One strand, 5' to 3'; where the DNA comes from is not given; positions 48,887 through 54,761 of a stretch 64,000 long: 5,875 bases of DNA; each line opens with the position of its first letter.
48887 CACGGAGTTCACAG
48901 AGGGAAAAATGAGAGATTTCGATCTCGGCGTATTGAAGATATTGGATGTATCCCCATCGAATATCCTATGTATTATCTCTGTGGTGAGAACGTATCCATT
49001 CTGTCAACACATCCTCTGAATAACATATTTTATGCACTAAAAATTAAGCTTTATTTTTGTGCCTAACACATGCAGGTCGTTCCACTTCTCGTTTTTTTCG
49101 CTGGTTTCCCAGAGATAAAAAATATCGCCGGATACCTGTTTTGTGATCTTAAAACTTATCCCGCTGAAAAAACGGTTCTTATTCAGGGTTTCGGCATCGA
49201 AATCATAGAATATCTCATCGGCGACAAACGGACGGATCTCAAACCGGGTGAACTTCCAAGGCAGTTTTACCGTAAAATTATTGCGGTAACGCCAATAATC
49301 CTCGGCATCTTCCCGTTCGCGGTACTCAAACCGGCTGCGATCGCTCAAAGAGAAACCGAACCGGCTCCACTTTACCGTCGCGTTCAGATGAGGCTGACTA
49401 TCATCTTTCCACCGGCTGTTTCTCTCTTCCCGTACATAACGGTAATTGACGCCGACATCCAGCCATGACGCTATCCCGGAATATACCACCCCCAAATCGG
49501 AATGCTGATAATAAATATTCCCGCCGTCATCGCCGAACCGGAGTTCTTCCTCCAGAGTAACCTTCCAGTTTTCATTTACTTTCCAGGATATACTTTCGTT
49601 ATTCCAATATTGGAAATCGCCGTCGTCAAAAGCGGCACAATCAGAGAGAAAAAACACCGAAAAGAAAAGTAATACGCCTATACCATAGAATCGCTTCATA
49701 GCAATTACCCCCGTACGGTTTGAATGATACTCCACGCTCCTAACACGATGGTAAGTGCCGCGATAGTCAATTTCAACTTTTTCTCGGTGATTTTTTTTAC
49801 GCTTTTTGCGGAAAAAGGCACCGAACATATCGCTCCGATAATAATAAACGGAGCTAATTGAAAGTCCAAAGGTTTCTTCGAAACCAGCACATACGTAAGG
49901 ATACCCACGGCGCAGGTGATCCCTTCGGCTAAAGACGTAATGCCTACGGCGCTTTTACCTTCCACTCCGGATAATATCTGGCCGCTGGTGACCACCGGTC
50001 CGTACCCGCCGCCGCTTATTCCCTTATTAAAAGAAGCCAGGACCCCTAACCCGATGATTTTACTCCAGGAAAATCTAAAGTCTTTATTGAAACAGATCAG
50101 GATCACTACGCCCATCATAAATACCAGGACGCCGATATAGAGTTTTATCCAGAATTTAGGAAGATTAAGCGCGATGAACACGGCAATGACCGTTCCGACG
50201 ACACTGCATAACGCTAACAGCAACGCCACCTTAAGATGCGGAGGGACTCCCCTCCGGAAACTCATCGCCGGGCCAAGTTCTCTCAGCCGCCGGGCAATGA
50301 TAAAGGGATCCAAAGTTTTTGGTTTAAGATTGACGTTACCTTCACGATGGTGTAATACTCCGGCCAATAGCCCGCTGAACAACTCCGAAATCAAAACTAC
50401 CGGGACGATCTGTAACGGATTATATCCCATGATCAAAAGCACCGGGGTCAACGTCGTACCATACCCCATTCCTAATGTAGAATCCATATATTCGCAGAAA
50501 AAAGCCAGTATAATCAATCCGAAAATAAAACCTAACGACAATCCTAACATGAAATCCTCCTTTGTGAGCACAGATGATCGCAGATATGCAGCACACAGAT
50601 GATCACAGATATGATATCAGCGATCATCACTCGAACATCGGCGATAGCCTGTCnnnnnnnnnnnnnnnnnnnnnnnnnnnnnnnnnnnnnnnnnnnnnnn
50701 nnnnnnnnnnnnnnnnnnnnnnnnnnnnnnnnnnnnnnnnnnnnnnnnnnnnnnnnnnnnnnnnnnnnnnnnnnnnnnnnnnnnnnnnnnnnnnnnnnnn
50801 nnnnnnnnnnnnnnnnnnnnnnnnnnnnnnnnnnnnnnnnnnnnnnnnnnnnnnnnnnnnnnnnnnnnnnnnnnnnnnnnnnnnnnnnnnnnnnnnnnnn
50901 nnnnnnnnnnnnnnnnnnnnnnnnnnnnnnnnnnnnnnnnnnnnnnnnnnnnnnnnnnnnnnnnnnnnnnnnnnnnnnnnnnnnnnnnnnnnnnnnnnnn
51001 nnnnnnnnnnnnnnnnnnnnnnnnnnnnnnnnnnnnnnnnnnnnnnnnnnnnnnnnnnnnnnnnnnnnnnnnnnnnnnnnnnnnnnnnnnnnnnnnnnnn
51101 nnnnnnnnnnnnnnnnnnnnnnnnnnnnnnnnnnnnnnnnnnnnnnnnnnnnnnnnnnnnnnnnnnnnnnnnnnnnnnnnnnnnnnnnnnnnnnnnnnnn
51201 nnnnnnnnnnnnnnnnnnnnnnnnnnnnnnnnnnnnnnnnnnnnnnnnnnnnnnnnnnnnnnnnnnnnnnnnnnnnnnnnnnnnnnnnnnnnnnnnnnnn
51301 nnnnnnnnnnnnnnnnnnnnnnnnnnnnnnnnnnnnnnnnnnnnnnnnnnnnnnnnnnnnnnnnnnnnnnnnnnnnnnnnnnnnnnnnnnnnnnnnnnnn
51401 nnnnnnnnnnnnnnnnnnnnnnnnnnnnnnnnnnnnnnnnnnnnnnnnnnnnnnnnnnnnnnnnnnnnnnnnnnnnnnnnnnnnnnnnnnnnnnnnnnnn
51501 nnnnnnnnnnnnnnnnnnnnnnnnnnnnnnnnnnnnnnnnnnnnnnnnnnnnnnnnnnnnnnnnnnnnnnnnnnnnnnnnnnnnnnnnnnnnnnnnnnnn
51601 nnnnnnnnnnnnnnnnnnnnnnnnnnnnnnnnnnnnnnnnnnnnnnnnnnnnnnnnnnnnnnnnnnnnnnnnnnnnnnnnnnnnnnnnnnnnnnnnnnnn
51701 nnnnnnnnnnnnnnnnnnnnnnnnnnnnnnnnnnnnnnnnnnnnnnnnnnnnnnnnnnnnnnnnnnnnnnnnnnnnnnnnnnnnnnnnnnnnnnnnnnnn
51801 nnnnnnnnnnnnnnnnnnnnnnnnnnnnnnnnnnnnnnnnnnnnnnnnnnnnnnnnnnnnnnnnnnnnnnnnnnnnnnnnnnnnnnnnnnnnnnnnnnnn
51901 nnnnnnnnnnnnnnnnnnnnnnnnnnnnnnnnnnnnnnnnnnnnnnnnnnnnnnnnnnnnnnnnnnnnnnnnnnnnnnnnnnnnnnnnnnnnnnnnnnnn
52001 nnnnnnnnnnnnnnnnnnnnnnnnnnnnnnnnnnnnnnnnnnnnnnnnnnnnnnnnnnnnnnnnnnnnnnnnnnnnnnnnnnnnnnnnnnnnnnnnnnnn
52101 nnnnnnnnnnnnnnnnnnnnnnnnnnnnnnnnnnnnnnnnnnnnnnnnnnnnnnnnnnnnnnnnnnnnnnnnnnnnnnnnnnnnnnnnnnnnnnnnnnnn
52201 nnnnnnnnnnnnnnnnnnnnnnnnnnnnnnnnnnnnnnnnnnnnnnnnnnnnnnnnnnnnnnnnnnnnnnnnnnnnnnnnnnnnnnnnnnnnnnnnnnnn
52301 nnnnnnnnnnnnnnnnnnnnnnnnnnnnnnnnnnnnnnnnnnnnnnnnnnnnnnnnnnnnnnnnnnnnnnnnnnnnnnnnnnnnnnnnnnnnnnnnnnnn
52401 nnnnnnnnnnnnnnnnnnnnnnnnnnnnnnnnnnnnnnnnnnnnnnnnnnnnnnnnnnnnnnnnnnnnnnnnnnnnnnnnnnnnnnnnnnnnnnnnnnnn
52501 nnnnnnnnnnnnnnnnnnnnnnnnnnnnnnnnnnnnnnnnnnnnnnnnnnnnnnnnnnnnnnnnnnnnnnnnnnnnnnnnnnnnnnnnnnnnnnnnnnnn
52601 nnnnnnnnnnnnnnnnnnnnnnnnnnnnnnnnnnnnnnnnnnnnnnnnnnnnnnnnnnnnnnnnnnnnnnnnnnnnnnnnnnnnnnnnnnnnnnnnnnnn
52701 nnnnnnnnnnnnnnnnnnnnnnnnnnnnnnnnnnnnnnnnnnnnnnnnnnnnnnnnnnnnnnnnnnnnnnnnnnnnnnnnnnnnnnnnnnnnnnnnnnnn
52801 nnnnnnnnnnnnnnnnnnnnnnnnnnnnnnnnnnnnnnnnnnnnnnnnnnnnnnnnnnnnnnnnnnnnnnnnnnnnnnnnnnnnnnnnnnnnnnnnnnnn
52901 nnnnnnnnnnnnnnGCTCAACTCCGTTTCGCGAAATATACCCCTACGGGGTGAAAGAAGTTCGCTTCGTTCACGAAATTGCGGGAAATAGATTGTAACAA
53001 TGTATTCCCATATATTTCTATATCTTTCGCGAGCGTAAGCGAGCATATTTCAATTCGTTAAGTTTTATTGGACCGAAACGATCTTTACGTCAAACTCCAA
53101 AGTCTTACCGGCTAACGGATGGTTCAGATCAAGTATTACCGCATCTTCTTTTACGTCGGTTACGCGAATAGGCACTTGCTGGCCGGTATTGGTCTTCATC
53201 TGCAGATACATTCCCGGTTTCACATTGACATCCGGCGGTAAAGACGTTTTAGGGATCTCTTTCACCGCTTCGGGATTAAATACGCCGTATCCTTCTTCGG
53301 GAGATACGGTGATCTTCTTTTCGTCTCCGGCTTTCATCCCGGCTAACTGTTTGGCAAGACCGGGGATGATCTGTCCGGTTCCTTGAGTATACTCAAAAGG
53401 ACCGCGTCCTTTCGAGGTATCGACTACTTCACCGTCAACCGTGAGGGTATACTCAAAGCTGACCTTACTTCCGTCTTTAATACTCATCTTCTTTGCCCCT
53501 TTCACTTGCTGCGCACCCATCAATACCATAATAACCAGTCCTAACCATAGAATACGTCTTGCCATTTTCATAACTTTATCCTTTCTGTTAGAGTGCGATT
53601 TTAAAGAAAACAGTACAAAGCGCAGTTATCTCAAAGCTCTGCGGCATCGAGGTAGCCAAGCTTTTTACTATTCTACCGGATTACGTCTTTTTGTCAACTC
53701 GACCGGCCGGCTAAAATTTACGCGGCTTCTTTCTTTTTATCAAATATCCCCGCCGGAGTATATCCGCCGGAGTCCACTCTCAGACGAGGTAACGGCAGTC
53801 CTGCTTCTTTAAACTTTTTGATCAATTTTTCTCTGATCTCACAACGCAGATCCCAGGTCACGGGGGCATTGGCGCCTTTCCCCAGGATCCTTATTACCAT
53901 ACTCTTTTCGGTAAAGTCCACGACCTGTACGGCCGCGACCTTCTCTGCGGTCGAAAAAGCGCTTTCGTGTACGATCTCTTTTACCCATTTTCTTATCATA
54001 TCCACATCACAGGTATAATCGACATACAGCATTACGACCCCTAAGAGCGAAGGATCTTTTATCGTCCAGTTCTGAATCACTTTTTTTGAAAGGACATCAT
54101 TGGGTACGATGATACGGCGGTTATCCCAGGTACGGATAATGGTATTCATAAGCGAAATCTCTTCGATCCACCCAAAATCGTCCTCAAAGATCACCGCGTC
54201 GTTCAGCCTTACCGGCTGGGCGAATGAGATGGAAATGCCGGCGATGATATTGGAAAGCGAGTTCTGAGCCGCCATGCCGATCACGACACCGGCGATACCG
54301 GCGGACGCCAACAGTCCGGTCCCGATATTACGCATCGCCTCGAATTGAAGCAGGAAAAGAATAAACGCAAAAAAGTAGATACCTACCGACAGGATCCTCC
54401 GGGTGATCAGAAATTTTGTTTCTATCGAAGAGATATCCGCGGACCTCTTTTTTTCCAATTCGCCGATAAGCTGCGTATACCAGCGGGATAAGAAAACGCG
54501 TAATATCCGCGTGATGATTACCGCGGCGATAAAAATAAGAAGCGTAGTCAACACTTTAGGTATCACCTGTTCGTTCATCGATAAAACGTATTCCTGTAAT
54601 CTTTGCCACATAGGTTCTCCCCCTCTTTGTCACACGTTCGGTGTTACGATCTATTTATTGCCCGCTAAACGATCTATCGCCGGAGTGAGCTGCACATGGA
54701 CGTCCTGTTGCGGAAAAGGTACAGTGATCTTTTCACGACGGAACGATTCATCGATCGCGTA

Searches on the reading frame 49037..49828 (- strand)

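Call 66: search_protein_families(library=pfam, proteins=[window:49037-49828:-], max_evalue=0.0001)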
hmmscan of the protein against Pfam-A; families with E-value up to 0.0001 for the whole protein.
window:49037-49828:- (263 aa): 1 family
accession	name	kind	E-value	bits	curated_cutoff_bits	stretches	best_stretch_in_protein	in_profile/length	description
PF10677.15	DUF2490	-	7.7e-28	97.9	29.8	1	72-249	1-183/186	Protein of unknown function (DUF2490)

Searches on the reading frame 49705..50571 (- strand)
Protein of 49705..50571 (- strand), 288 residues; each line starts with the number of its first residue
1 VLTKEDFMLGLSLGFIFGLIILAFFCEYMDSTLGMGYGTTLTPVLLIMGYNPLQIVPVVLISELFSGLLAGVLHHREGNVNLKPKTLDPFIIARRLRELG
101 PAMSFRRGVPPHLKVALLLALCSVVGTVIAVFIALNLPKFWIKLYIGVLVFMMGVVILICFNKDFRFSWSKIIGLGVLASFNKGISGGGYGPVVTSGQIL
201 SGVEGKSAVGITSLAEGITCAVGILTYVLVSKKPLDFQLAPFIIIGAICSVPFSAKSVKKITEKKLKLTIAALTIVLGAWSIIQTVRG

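Call 66: search_protein_families(library=pfam, proteins=[window:49705-50571:-], max_evalue=0.0001)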
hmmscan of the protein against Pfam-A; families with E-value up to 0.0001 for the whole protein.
window:49705-50571:- (288 aa): 1 family
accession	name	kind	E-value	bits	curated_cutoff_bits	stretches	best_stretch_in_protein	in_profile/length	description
PF01925.25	TauE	-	2.3e-30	106.5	32.6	2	102-279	52-235/237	Sulfite exporter TauE/SafE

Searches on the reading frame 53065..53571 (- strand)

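Call 66: search_protein_families(library=pfam, proteins=[window:53065-53571:-], max_evalue=0.0001)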
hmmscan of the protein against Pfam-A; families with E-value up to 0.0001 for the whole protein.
window:53065-53571:- (168 aa): 1 family
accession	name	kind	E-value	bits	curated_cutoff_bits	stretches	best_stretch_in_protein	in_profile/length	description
PF00254.34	FKBP_C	-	3.2e-18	66.3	21.1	1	30-163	4-92/94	FKBP-type peptidyl-prolyl cis-trans isomerase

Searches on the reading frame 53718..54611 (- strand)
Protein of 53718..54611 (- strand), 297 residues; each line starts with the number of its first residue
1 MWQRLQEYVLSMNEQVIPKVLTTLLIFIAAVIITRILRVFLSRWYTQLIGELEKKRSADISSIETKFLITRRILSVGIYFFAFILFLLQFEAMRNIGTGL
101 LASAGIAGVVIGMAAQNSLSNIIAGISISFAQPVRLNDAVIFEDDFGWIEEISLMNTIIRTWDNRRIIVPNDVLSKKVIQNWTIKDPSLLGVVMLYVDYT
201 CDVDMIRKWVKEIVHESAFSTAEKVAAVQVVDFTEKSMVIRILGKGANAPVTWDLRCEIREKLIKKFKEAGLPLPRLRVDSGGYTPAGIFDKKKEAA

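Call 66: search_protein_families(library=pfam, proteins=[window:53718-54611:-], max_evalue=0.0001)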
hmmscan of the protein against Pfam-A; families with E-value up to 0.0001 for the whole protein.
window:53718-54611:- (297 aa): 1 family
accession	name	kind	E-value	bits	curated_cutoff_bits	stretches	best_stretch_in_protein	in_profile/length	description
PF00924.24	MS_channel_2nd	-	2.3e-16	60.1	20.2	1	117-183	1-67/68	Mechanosensitive ion channel, beta-domain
